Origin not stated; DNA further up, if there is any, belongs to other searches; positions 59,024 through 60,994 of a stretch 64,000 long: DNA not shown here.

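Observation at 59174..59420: Amino-acid permease (APC family) with a C-terminal EF-hand pair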

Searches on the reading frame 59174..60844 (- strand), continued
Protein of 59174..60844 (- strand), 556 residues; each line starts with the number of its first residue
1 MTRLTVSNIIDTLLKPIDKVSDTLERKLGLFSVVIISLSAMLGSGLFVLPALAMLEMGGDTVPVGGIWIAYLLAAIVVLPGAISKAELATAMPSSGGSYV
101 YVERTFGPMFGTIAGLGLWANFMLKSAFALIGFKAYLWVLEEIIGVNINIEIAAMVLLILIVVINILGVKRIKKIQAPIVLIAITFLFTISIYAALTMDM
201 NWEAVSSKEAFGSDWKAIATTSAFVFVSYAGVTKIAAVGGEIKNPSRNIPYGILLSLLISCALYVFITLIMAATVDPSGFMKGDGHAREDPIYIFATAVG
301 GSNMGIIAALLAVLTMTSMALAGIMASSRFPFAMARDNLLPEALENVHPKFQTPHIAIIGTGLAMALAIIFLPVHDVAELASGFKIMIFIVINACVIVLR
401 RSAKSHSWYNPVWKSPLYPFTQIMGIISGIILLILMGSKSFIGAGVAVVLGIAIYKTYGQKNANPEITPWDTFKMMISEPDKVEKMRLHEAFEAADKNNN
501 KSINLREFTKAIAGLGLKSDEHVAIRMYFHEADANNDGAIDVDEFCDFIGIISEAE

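Call 11: search_solved_structures(query=window:59174-60844:-, max_evalue=0.001, show_alignments=1)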
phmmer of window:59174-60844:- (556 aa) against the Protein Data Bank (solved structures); distinct sequences matched with E-value up to 0.001: 225 (the best 60 are shown).
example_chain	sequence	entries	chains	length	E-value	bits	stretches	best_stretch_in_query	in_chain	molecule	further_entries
6f34_A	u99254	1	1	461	4.5e-34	121.2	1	11-463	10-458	Amino acid transporter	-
5oqt_A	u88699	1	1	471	8.4e-34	120.3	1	11-463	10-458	Amino acid transporter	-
9sqh_A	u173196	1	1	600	2.1e-26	95.9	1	23-400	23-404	Cationic amino acid transporter 4, vacuolar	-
9hjk_A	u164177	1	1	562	4e-26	95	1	24-400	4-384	Cationic amino acid transporter 4, vacuolar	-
7ccs_B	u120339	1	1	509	1.5e-21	79.9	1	23-457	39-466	Consensus mutated Anionic Amino Acid Transporter Light Chain, Xc- System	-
9ky5_A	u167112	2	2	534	5.4e-20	74.8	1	9-455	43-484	Y+L amino acid transporter 2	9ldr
7p9u_B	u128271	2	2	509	5.6e-18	68.1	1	23-423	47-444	Cystine/glutamate transporter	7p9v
7epz_B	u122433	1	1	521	6e-18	68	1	23-423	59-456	Cystine/glutamate transporter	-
9fqt_A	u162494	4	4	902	8.4e-17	64.2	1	22-403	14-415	High affinity cationic amino acid transporter 1,Green fluorescent protein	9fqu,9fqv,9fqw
9uat_A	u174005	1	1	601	1.6e-16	63.3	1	21-403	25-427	High affinity cationic amino acid transporter 1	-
3l1l_A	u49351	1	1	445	3.6e-16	62.2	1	21-369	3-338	Arginine/agmatine antiporter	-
7b00_A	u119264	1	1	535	4.3e-16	61.9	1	24-455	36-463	Large neutral amino acids transporter small subunit 2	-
8a6l_B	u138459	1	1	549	4.7e-16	61.8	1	24-455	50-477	Large neutral amino acids transporter small subunit 2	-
7cmh_B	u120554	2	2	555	4.9e-16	61.7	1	24-455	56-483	Large neutral amino acids transporter small subunit 2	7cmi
3lrb_A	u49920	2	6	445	4.9e-16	61.7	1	21-369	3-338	Arginine/agmatine antiporter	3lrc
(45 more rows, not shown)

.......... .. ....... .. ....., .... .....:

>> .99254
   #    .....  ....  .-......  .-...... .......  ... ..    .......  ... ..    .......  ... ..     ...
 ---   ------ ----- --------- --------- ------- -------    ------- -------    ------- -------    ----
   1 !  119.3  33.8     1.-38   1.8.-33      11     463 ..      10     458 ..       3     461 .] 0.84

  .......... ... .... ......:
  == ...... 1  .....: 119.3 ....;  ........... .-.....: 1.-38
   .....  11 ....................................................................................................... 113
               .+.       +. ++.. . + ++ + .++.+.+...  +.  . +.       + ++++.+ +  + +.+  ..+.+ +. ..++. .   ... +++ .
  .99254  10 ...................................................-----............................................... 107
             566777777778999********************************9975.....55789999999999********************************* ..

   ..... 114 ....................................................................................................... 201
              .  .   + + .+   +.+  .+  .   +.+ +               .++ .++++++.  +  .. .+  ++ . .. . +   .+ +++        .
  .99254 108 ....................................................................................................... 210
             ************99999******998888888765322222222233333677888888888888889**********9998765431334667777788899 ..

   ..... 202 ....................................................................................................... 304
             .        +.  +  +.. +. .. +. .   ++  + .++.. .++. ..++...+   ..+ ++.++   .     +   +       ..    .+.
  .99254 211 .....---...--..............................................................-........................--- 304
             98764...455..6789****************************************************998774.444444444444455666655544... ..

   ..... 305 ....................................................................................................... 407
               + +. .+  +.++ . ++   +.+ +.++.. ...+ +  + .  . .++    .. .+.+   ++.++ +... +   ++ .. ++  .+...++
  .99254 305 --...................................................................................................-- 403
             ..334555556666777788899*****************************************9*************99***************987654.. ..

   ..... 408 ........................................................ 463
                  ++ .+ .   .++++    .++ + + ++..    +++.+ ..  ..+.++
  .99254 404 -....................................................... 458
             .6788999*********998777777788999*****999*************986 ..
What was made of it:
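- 60779..60844 (-): N-terminal cytoplasmic segment, residues 1-22. It is moderately conserved within the EF-hand clade (P6, L9, V13, L14, P16, I17). Residues 11-28 align with the N-terminal region of GkApcT (call 11).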

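Call 15: search_protein_representatives(protein=window:59174-60844:-)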
Query: 556 residues. Proteins with E-value up to 0.001 (for the whole library): 15986; up to 1e-10: 4635; up to 1e-30: 452. The best 150 are listed.
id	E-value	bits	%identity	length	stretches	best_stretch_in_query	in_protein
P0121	1.1e-202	690.8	61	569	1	12-547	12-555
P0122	7.7e-169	579.2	53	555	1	17-547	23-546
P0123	5.7e-146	503.7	48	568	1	8-547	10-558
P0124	2.0e-133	462.3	48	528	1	41-550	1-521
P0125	2.7e-107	376.1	48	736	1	23-461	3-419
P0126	5.0e-106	371.9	47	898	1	23-463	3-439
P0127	1.3e-102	360.6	49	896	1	23-464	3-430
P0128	4.0e-102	359.0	48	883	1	23-462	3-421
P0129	1.3e-100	354.1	48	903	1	41-463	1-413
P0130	2.2e-100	353.3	50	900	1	25-462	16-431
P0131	1.6e-97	343.8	47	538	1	66-463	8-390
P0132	9.0e-97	341.4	47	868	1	44-463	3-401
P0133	9.3e-95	334.7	46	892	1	23-463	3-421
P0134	9.8e-95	334.6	48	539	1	23-462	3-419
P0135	1.4e-93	330.9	46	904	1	24-464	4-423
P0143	2.7e-90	320.0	47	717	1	24-463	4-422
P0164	4.0e-83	296.3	46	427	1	246-556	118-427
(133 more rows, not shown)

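Call 20: search_protein_families(library=pfam, alignment_id=A2, max_evalue=0.001)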
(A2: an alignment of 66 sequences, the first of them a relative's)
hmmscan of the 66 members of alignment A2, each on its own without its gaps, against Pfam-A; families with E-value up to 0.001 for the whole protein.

A. member 1, P0121 (569 aa): 4 families
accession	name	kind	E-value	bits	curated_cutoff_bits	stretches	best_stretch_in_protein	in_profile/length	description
PF13520.12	AA_permease_2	-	2.6e-35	122.6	27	1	28-444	1-407/427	Amino acid permease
PF00324.27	AA_permease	-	9.5e-32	110.7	24.6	1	33-450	2-426/470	Amino acid permease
PF13499.12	EF-hand_7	-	0.00029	21.5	30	1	498-556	6-65/67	EF-hand domain pair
PF13906.12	AA_permease_C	-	0.0004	20.9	27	1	421-468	1-48/51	C-terminus of AA_permease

B. families by the number of members that match (of 66 scanned): 13 families
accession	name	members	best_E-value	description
PF13520.12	AA_permease_2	66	4.7e-52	Amino acid permease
PF00324.27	AA_permease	65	3.7e-47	Amino acid permease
PF03845.19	Spore_permease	31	3.5e-16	Spore germination protein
PF00359.27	PTS_EIIA_2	29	1e-27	Phosphoenolpyruvate-dependent sugar phosphotransferase system, EIIA 2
PF00582.32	Usp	25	1.7e-28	Universal stress protein family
PF13906.12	AA_permease_C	24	4.3e-08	C-terminus of AA_permease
PF13499.12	EF-hand_7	4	8.1e-10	EF-hand domain pair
PF21554.2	CCC_C_2nd_pro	4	6.8e-06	Prokaryotic cation-chloride cotransporter, C-terminal domain, 2nd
PF13405.12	EF-hand_6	3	1.4e-07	EF-hand domain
PF00036.39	EF-hand_1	2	2.6e-08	EF hand domain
PF13202.12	EF-hand_5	2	6.6e-06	EF hand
PF13833.12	EF-hand_8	2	3.7e-05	EF-hand domain pair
PF03222.19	Trp_Tyr_perm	1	0.00051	Tryptophan/tyrosine permease family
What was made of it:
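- Closest known: Regulatory C-terminal elements inside the APC superfamily. Same: Four bacterial relatives also hit the prokaryotic CCC C-terminal domain model (call 20).
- The closest non-EF relatives carry Usp (25/66) and PTS_EIIA_2 (29/66) domains directly after the same TM12 (calls 15, 20); both are cytoplasmic domain families by established knowledge. The Usp domains found at the same position in bacterial relatives (call 20) are typically dimeric. Sister proteins carry cytoplasmic Usp/PTS-EIIA2 domains at the same position (call 20).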

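Call 23: find_related_loci(query=window:59174-60844:-, collection=genome_contigs, flank=6000)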
Query window:59174-60844:- (556 aa) in genome_contigs; peptide patterns used: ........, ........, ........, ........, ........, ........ (x = any residue, [..] = any of these).
123 stretches matched a pattern; 98 encode a relative of the query (tblastn E <= 1e-3); the best 80 are kept; 80 distinct loci.
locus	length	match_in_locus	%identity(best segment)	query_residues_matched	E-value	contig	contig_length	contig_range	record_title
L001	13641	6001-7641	70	1-547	0e+0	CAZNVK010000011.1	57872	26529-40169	MAG TPA_asm: uncultured Candidatus Poseidoniales archaeon isolate SRP167671_co2_219 genome assembly, contig: NODE_671_le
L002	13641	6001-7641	68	1-545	0e+0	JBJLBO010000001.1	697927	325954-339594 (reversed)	MAG: Candidatus Thalassarchaeaceae archaeon isolate LRMED-021 MGIIb-O1-LRMED-021-C1, whole genome shotgun sequence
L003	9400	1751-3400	69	1-549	0e+0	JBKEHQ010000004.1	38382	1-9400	MAG: Candidatus Thalassarchaeaceae archaeon isolate 3300057219_20 Ga0535636_0000133, whole genome shotgun sequence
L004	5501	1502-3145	68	1-547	0e+0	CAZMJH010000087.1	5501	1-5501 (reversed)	MAG TPA_asm: uncultured Candidatus Poseidoniales archaeon isolate SRP077602_co4_744 genome assembly, contig: NODE_30072_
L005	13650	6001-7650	68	1-549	0e+0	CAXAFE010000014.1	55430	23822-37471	MAG TPA_asm: uncultured Candidatus Poseidoniales archaeon isolate ERR3525244_metabat2_62 genome assembly, contig: ERZ221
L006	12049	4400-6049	69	1-549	0e+0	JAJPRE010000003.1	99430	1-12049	MAG: Candidatus Thalassarchaeaceae archaeon isolate MAG_46 20082D-01-04-S10-L004-001_29, whole genome shotgun sequence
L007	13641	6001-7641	68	1-547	0e+0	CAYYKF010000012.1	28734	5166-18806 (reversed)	MAG TPA_asm: uncultured Candidatus Poseidoniales archaeon isolate SRP077602_co9_567 genome assembly, contig: NODE_1663_l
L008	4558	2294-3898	68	13-545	0e+0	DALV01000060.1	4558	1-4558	MAG TPA_asm: Euryarchaeota archaeon UBA105 UBA105_contig_87050, whole genome shotgun sequence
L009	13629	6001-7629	66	8-547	0e+0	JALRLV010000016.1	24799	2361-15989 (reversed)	MAG: Candidatus Thalassarchaeaceae archaeon isolate WKH.41 NODE_16_length_24799_cov_10.132352, whole genome shotgun sequ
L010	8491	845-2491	67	1-549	0e+0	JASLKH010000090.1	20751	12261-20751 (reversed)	MAG: Candidatus Thalassarchaeaceae archaeon isolate ETNP1_MAG_25 c_000002328107, whole genome shotgun sequence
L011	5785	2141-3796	65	1-547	0e+0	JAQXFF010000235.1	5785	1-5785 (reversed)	MAG: Candidatus Thalassarchaeaceae archaeon isolate cluster2-bin.256 k141_3052314, whole genome shotgun sequence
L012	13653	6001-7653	66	1-547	0e+0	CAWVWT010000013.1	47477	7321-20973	MAG TPA_asm: uncultured Candidatus Poseidoniales archaeon isolate ERR3589563_binner12_51 genome assembly, contig: ERZ746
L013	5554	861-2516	66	7-556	0e+0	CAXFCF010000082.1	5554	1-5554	MAG TPA_asm: uncultured Candidatus Poseidoniales archaeon isolate ERR599097_concoct_149 genome assembly, contig: ERZ8414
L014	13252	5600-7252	69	7-556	0e+0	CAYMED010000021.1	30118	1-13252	MAG TPA_asm: uncultured Candidatus Poseidoniales archaeon isolate SRP077602_co4_213 genome assembly, contig: NODE_2434_l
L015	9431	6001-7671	68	1-556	0e+0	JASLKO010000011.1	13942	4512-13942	MAG: Candidatus Thalassarchaeaceae archaeon isolate ETNP1_MAG_32 c_000000027541, whole genome shotgun sequence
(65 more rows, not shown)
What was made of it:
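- There are 98 relatives in GTDB species representatives, 80 were fetched, and nearly all are labelled Poseidoniales or Thalassarchaeaceae (call 23).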

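Call 27: list_cluster_members(proteins=[P0121, P0122, P0123, P0124, P0125, P0126, P0127, P0134, P0143, P0164])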
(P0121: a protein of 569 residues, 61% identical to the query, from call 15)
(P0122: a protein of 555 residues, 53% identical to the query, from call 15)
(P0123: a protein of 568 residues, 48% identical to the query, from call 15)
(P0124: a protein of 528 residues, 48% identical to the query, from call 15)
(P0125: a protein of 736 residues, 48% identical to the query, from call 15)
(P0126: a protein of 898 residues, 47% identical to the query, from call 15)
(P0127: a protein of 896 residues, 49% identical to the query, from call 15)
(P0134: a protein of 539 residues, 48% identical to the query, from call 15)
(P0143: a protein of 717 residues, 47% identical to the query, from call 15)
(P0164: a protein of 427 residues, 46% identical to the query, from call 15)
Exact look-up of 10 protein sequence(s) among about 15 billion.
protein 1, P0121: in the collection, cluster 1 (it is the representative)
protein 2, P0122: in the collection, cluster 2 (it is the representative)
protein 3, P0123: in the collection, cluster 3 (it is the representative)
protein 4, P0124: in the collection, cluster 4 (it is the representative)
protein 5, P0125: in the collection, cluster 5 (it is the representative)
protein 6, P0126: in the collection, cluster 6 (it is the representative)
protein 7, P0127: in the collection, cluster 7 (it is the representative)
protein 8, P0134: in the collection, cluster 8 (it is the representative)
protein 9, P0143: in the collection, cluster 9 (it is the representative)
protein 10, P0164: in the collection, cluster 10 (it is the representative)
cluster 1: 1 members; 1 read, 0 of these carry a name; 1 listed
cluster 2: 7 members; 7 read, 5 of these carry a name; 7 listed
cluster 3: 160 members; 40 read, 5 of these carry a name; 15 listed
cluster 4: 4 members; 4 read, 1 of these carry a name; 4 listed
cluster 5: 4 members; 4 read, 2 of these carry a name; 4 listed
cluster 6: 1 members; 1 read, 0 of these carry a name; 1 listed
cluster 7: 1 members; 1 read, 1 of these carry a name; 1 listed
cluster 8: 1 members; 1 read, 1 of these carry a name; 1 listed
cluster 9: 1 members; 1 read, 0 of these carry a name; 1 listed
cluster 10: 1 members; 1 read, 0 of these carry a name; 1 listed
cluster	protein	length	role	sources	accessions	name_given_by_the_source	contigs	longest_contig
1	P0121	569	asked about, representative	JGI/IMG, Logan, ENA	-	-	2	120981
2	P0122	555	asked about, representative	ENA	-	-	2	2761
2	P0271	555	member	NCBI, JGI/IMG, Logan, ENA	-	APA family basic amino acid/polyamine antiporter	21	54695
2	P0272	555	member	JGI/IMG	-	amino acid transporter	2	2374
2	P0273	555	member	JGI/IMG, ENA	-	APA family basic amino acid/polyamine antiporter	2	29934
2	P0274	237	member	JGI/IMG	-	APA family basic amino acid/polyamine antiporter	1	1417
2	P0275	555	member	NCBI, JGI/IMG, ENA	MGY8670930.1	MAG: amino acid permease [Candidatus Poseidoniales archaeon] | APA family basic amino acid/polyamine antiporter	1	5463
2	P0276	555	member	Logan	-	-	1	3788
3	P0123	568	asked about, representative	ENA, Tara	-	strand:+ start:1636 stop:3342 length:1707 start_codon:yes stop_codon:yes ...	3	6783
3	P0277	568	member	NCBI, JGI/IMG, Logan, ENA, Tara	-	strand:+ start:665 stop:2371 length:1707 start_codon:yes stop_codon:yes gene_type:complete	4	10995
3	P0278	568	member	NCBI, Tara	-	strand:- start:1522 stop:3228 length:1707 start_codon:yes stop_codon:yes ...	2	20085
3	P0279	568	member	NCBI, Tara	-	strand:- start:1317 stop:3023 length:1707 start_codon:yes stop_codon:yes ...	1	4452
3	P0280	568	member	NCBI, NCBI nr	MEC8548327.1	MAG: amino acid permease [Candidatus Thermoplasmatota archaeon] | amino acid permease [Candidatus Thermoplasmatota archaeon]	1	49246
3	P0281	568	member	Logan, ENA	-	-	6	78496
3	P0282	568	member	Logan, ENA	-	-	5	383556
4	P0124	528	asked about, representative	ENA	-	-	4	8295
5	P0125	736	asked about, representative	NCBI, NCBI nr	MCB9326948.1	MAG: amino acid permease [Lewinellaceae bacterium] | amino acid permease [Lewinellaceae bacterium]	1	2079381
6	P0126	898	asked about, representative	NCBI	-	-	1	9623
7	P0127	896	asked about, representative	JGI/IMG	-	amino acid transporter/mannitol/fructose-specific phosphotransferase system IIA component ...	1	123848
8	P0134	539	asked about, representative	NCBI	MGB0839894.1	MAG: APC family permease, partial [Chitinophagales bacterium]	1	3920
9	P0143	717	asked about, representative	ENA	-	-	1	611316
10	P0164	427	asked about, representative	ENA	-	-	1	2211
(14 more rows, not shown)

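Call 36: predict_structure(alignment_id=A3)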
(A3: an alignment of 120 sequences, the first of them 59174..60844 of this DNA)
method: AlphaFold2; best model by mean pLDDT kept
length: 556 residues; sequences in the alignment: 120
mean_pLDDT: 81.8   pTM: 0.77
mean pLDDT of the five models: 81.8, 78.8, 77.9, 76.3, 73.1
residues with pLDDT >= 90: 199; 70-90: 262; 50-70: 65; < 50: 30
segments of 3 or more residues with pLDDT < 50: 1-26
pLDDT, mean of each block of 10 residues (from residue 1): 41 32 45 71 79 90 91 94 90 69 90 92 90 88 78 89 84 69 90 94 89 86 89 60 75 90 94 93 84 94 93 89 85 87 85 89 93 89 90 93 79 90 95 85 88 90 74 69 66 78 84 64 75 84 81 53
secondary structure, 60 per line:
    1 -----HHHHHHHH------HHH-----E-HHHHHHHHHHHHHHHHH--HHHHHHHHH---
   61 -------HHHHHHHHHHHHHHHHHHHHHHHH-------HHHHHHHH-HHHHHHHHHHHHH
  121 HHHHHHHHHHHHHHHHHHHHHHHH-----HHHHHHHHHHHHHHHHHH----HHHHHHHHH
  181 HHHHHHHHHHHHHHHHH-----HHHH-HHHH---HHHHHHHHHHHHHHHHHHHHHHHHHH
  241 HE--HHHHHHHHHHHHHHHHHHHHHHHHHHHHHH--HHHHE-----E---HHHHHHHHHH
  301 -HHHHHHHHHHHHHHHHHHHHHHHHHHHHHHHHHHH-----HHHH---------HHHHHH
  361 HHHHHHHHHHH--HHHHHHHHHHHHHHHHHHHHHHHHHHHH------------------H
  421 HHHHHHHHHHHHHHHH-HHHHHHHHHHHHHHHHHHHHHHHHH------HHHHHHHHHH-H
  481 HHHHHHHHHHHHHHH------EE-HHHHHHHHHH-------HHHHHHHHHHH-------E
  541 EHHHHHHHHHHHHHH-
elements in order: H6-13 H30-46 H49-57 H68-91 H99-106 H108-144 H150-167 H172-197 H203-206 H208-211 H215-241 H245-274 H277-280 H291-300 H302-336 H342-345 H355-371 H374-401 H420-436 H438-462 H469-478 H480-495 H505-514 H522-532 H542-555
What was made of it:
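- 60779..60844 (-): AF2 pLDDT is below 50 (call 36).
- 59459..60778 (-): Transporter core, residues 23-462: 12 TM helices with the LeuT/APC fold. AF2 model pLDDT 81.8, pTM 0.77 (call 36).
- On APC superfamily amino acid permease (Pfam AA_permease_2 / AA_permease): AF2 model pLDDT 81.8 with 12 TM helices (call 36).
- The domain follows TM12 directly (call 36).
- Tried and rejected: AF2 pLDDT is below 50 there (call 36), and residues 11-28 simply align with the N-terminal region of GkApcT (call 11).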

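Call 40: fold_search(model_id=the predicted structure, library=pdb)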
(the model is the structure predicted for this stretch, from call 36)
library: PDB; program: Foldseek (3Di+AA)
matches with E <= 10: 878; with E <= 0.001: 246
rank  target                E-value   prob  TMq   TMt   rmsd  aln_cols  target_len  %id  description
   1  6f34_A                9.1e-18  1.00  0.71  0.86   3.8       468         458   24  Crystal structure of a bacterial cationic amino acid transporter (CAT) homologue bound to Arginine. (released 2018-02-14)
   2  5oqt_A                1.6e-17  1.00  0.70  0.84   2.9       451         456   24  Crystal structure of a bacterial cationic amino acid transporter (CAT) homologue (released 2018-02-14)
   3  9h76_A                1.1e-15  1.00  0.67  0.85   3.2       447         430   19  Bacterial LAT transporter BASC in complex with L-Ala and NB53 (released 2025-01-01)
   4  9fqu_A                1.2e-14  1.00  0.68  0.69   4.8       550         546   18  Cryo-EM structure of MmCAT1 bound with FrMLV-RBD in the arginine-bound inward-occluded state (released 2025-07-02)
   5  6f2w_A                1.2e-14  1.00  0.66  0.84   3.2       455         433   21  Bacterial asc transporter crystal structure in open to in conformation (released 2019-04-24)
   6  9fqt_A                1.6e-14  1.00  0.66  0.68   7.1       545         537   18  Cryo-EM structure of MmCAT1 bound with FrMLV-RBD in the apo inward-open state (released 2025-07-02)
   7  6f2g_A                2.8e-14  1.00  0.66  0.84   3.4       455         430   21  Bacterial asc transporter crystal structure in open to in conformation (released 2019-04-24)
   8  5j4n_B                4.3e-14  1.00  0.64  0.79   4.2       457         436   23  Crystal structure of the L-arginine/agmatine antiporter AdiC in complex with agmatine at 2.6 Angstroem resolution (released 2016-08-31)
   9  9ky5_A                7.7e-14  1.00  0.62  0.73   9.9       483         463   22  Structure of y+LAT2 bound with Arg (released 2025-04-23)
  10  9uat_A                9.9e-14  1.00  0.67  0.70   7.0       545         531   19  The structure of mCAT1 in complex with its substrate ornithine and the RBD of FrMLV. (released 2026-02-11)
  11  8j8m_B                9.9e-14  1.00  0.64  0.75   4.7       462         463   21  Overall structure of the LAT1-4F2hc bound with tryptophan (released 2024-07-10)
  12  5j4i_A                1.0e-13  1.00  0.63  0.78   4.4       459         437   23  Crystal Structure of the L-arginine/agmatine antiporter from E. coli at 2.2 Angstroem resolution (released 2016-08-31)
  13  9fqw_A                1.6e-13  1.00  0.68  0.69   5.1       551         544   18  Cryo-EM structure of MmCAT1 bound with FrMLV-RBD in the ornithine-bound inward-occluded state (released 2025-07-02)
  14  7zgo_A                1.8e-13  1.00  0.61  0.72   5.1       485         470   18  Cryo-EM structure of human NKCC1 (TM domain) (released 2022-10-05)
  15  9hjk_A                1.9e-13  1.00  0.61  0.65   6.1       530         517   19  Cryo-EM structure of the Arabidopsis thaliana CAT4 transporter in the outward-open apo state (released 2025-12-10)
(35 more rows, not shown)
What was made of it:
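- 59459..60778 (-): Foldseek: 6f34_A, TM 0.86 normalised to the target (call 40).
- On APC superfamily amino acid permease (Pfam AA_permease_2 / AA_permease): Foldseek to 6f34_A, TM 0.86, and to AdiC, LAT1, ApcT and others (call 40).
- Closest known: GkApcT. Same: It is the best solved relative of the core: phmmer E=5e-34 over residues 11-463 (call 11), and Foldseek TM 0.86 normalised to the target (call 40).
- The 12-TM homology to GkApcT runs up to residue 463 (calls 11, 40). Homology to GkApcT over all 12 TMs (calls 11, 40).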
